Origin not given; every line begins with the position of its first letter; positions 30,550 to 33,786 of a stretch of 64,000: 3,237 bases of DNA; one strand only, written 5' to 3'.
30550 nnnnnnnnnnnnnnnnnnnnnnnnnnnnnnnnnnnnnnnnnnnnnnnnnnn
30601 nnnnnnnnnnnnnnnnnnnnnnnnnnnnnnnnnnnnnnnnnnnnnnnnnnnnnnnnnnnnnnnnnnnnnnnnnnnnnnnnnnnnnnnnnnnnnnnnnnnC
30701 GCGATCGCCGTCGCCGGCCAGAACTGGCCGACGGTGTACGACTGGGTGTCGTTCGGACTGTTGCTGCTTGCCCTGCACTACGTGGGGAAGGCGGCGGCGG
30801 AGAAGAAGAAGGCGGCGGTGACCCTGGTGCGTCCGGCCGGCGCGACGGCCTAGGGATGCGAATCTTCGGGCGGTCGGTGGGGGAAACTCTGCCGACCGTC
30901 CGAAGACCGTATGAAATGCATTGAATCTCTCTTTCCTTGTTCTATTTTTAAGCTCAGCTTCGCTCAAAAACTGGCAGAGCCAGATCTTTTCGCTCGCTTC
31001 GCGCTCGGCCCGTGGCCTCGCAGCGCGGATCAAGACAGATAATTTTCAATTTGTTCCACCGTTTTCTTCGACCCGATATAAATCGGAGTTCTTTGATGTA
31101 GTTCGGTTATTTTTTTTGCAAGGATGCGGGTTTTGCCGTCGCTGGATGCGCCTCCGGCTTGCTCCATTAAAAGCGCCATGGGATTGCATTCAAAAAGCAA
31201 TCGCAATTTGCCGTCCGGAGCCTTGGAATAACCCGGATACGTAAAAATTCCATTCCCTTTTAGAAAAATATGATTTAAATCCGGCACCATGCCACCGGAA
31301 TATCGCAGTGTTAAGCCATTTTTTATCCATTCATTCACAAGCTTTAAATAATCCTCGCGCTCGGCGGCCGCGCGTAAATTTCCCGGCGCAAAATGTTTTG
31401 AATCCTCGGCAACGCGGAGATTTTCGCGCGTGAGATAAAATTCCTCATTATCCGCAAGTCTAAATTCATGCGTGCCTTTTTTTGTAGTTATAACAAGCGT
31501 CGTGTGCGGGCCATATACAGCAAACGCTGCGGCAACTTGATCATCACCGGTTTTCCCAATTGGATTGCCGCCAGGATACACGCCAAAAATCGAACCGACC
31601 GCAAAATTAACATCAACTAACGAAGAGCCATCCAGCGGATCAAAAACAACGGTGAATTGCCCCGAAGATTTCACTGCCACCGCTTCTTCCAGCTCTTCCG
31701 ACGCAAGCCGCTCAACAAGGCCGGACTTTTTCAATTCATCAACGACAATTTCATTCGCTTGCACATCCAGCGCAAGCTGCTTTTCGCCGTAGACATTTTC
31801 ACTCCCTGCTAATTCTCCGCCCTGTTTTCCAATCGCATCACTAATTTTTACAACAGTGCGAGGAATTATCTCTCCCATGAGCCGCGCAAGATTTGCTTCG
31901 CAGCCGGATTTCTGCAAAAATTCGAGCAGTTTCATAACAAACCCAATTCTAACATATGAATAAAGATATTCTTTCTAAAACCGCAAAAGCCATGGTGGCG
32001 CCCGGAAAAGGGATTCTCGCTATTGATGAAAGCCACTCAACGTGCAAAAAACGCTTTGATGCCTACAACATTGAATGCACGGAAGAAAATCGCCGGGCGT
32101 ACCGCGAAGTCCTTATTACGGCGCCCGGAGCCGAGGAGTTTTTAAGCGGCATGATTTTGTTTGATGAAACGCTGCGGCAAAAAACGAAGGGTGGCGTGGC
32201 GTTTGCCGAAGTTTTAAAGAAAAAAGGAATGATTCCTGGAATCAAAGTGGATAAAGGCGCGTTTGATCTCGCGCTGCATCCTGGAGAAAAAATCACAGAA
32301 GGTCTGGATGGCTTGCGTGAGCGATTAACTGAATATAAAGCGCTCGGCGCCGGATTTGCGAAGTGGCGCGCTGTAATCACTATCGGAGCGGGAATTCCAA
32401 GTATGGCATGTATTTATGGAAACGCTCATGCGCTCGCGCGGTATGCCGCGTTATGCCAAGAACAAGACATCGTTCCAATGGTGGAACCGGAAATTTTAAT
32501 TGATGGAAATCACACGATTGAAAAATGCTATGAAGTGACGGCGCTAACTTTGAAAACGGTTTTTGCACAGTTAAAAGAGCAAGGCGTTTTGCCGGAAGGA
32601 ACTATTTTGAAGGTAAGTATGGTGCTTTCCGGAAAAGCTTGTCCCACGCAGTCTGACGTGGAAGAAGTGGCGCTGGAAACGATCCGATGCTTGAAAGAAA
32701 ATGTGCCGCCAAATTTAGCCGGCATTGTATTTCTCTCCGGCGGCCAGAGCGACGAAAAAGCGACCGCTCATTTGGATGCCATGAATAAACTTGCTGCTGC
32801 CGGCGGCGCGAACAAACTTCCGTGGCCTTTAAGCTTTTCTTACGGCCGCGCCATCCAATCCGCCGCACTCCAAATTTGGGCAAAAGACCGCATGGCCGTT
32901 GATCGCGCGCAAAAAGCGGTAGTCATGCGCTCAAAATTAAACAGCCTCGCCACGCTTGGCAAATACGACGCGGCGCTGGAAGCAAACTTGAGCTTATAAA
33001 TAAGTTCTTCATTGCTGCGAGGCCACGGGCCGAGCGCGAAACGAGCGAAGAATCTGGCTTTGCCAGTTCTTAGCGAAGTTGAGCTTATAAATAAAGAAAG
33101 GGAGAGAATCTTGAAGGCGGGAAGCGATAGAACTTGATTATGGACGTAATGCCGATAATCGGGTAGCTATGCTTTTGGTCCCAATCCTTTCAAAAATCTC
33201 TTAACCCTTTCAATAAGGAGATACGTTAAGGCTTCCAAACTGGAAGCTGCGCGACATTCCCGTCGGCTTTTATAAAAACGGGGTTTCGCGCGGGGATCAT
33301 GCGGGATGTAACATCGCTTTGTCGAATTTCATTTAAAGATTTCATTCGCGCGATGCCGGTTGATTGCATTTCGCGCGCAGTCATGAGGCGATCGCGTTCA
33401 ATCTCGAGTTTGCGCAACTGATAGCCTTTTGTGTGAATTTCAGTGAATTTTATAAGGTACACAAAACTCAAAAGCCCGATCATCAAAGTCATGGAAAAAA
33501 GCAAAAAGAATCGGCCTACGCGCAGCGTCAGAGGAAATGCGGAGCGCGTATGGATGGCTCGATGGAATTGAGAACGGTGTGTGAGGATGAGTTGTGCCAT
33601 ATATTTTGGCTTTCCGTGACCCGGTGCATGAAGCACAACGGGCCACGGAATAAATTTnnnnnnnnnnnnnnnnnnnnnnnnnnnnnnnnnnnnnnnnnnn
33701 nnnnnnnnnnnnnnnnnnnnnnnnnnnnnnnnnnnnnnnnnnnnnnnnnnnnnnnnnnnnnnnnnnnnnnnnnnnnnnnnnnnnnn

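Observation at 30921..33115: ~100-bp inverted repeats tightly flank a back-to-back fbp/fba cassette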

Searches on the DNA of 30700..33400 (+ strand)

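Call 34: search_rna_families(source=window, start=30700, end=33400, threshold=evalue, max_evalue=10)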
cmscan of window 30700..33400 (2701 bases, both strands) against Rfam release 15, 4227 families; matches with E-value up to 10: 1.
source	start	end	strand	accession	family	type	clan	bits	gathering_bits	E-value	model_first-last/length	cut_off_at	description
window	31605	31757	-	RF01500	Afu_198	Gene; snRNA; snoRNA; CD-box;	-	15.9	40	5.7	1-149/149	no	A. fumigatus snoRNA Afu_198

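Call 46: build_rna_model(alignment_id=A3, structure=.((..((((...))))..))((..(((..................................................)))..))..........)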
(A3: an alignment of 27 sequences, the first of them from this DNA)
Model R1 built from alignment A3 (27 sequences, 94 columns); structure: as given.
model positions 79; base pairs 11; branch points 1; effective number of sequences 3.49; information 0.717 bits per position. Calibrated on 0.2 Mb of random sequence (short: E-values are rough).
structure used (alignment columns):
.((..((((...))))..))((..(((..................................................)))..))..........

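Call 47: search_with_rna_model(model_id=R1, source=window, filters=off, max_evalue=10)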
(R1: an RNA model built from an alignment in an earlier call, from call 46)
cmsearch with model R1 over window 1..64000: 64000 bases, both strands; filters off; matches with E-value up to 10: 39.
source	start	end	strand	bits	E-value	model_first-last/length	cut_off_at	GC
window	33016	33094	+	95.1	2.7e-22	1-79/79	no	0.52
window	30942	31022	-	86.6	3.8e-20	1-79/79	no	0.56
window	58977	59008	-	17.3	0.0096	1-79/79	no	0.5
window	31331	31374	-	17.2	0.01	1-79/79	no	0.57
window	32915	33003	+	12.4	0.17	1-79/79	no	0.48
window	30180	30256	-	11.6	0.26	1-79/79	no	0.69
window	10899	10957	+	10.4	0.54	1-79/79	no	0.47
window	27530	27607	-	10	0.65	1-79/79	no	0.46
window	36766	36850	-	9.3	0.97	1-79/79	no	0.48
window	9694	9723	+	9.3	0.99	1-79/79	no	0.5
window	30606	30709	-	9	1.2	1-79/79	no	0.66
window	27613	27662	+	8.8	1.3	21-69/79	no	0.34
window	39793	39860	-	8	2.1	1-79/79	no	0.51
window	51198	51252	+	7.6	2.6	1-79/79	no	0.45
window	4973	5093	-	7.5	2.8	1-79/79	no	0.37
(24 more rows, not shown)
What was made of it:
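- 30942..31022 (-): Left copy of the repeat (short form, 81 nt). Hairpin 1 is 31003-31021, helix 2 is 30952-31002, and the tail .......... is 30942-30951. The element's first base (31022) lies 7 nt after the fbp stop codon. Covariance-model hit of 86.6 bits, E 4e-20 (call 47).
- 33016..33094 (+): Right copy of the repeat (short form, 79 nt). Hairpin 1 is 33017-33035, helix 2 is 33036-33084, and the tail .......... is 33085-33094. Covariance-model hit of 95.1 bits, E 3e-22 (call 47).
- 32981..33003 (+): Solo fragment resembling the element's 3' end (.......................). It now encodes the last five residues (ANLSL) and the stop codon of fba. The TAAATAA at 32997-33003 is repeated at 33088-33094. 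Weak model hit at 32915-33003, 12.4 bits (call 47).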

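Call 48: search_with_rna_model(model_id=R1, sources=[L009, L012, L013, L014, L015, L016, L017, L018, L020, L021, L022, L026, L027, L028, L029, L031, L032, L033, L036, L037, L038, L039, L040, L041, L043, L044, L045, L046], max_evalue=1)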
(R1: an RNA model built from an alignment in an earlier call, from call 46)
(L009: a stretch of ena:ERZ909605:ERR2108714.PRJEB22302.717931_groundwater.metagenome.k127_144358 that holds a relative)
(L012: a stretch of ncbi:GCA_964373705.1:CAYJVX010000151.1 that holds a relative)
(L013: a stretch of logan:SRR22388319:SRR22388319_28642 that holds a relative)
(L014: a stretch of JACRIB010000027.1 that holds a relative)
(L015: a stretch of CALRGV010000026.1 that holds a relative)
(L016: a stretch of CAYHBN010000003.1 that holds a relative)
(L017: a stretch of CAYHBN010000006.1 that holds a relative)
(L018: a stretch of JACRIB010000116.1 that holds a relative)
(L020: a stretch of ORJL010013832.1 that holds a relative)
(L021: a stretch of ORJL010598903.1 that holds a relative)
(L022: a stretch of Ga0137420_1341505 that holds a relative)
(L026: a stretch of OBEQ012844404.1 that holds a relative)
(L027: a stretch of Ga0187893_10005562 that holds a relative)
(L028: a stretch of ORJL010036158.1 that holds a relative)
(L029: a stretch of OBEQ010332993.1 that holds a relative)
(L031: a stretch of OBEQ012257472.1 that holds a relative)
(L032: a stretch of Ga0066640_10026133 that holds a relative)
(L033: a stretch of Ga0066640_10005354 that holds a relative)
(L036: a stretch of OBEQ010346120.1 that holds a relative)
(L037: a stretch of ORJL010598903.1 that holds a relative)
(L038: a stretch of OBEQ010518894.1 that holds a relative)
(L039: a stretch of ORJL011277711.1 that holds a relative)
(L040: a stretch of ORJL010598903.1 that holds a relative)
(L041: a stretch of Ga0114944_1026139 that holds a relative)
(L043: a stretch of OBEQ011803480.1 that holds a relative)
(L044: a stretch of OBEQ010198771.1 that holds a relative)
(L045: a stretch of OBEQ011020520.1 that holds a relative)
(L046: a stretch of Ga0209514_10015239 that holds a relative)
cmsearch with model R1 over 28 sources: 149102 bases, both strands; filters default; matches with E-value up to 1: 43.
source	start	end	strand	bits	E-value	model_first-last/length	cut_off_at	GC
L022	3603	3680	-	88.4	3e-20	1-79/79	no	0.56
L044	311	388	-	87.5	5.3e-20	1-79/79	no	0.55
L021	919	997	-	84.2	3.5e-19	1-79/79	no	0.59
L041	1630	1707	+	83.7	4.5e-19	1-79/79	no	0.59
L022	2374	2451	+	81.4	1.8e-18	1-79/79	no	0.54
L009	3959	4037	-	78.5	9.3e-18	1-79/79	no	0.61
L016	4230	4308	+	77.9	1.3e-17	1-79/79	no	0.44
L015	4262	4339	-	77.3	1.8e-17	1-79/79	no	0.62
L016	6944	7022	+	74.5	9.8e-17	1-79/79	no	0.54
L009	7419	7497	-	72.7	2.7e-16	1-79/79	no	0.61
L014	5186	5262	+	71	7.4e-16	1-79/79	no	0.62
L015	5039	5117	+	69.6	1.6e-15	1-79/79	no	0.63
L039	670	762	-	69.1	2.2e-15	1-79/79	no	0.54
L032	1029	1110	+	68.2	3.6e-15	1-79/79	no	0.52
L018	5950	6027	+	67.9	4.3e-15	1-79/79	no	0.63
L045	1180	1241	-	66.6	9.2e-15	1-79/79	no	0.61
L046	2966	3052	+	66.3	1.1e-14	1-79/79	no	0.56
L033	2235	2319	+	66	1.3e-14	1-79/79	no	0.54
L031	1676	1762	-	63.7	4.8e-14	1-79/79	no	0.63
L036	10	70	-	62.1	1.2e-13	1-79/79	no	0.66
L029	511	603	-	61.1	2.3e-13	1-79/79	no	0.56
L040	9751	9841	-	59.5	5.6e-13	1-79/79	no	0.6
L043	722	808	-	58.8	8.4e-13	1-79/79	no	0.6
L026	57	116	+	57.7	1.6e-12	1-79/79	no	0.58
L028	145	211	+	57.6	1.7e-12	1-79/79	no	0.67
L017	3619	3697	+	56.5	3.1e-12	1-79/79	no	0.56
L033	2529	2615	+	56.1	4e-12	1-79/79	no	0.61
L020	4081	4199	-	55.3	6.4e-12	1-79/79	no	0.66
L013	1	84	-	54.2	1.2e-11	1-76/79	3'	0.63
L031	675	734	-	54.2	1.2e-11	1-79/79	no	0.65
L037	804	855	-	52.7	2.9e-11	1-79/79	no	0.63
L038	1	36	-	38.5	1e-07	1-36/79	3'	0.72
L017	6584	6655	+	37.5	1.9e-07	1-79/79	no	0.65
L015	4182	4260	-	36.7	3e-07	1-79/79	no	0.59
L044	389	432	-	36.2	4.1e-07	1-79/79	no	0.52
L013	3657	3725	+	34.8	9.2e-07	1-79/79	no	0.46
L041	1542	1627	+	34.1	1.4e-06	1-79/79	no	0.62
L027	9234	9350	-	26.8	9.1e-05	1-79/79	no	0.55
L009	4346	4389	-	18.9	0.0088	1-79/79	no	0.57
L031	2227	2242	+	16.5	0.037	1-16/79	3'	0.81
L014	1116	1174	+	15.2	0.078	1-79/79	no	0.42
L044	782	841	+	13.4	0.22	1-79/79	no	0.4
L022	3949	4012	+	11.1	0.8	1-79/79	no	0.44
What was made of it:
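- The covariance model found 37 copies of at least 30 bits in the fetched loci, many of them head-to-tail tandems (call 48).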

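Call 77: search_with_rna_model(model_id=R1, sources=[L047, L048, L049, L050, L012], filters=off, max_evalue=1)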
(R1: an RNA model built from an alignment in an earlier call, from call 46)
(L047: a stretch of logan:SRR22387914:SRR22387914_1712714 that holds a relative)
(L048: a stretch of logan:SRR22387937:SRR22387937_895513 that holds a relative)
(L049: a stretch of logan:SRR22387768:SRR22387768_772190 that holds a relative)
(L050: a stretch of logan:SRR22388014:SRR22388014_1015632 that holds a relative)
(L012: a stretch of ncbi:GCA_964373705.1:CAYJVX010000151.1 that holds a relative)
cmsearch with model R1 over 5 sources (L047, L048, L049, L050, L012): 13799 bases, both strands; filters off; matches with E-value up to 1: 4.
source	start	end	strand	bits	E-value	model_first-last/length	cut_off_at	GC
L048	2453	2471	+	19.4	0.00063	2-20/79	no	0.84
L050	945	1036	+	11.5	0.06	1-79/79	no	0.55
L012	1033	1061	-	7.2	0.72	1-79/79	no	0.55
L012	216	265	+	7.1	0.76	1-79/79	no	0.44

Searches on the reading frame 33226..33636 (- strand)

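Call 12: search_protein_families(library=pfam, proteins=[window:33226-33636:-])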
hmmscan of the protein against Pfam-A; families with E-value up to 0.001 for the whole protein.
window:33226-33636:- (136 aa): 0 families

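Call 64: search_protein_families(library=ncbifam, proteins=[window:33226-33636:-], max_evalue=0.01)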
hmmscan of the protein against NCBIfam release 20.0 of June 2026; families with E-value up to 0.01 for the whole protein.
window:33226-33636:- (136 aa): 1 family
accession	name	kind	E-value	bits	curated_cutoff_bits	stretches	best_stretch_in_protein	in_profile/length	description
NF053549.1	FtsL_Actino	equivalog_domain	0.00026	20.8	55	1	43-124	3-82/83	cell division protein FtsL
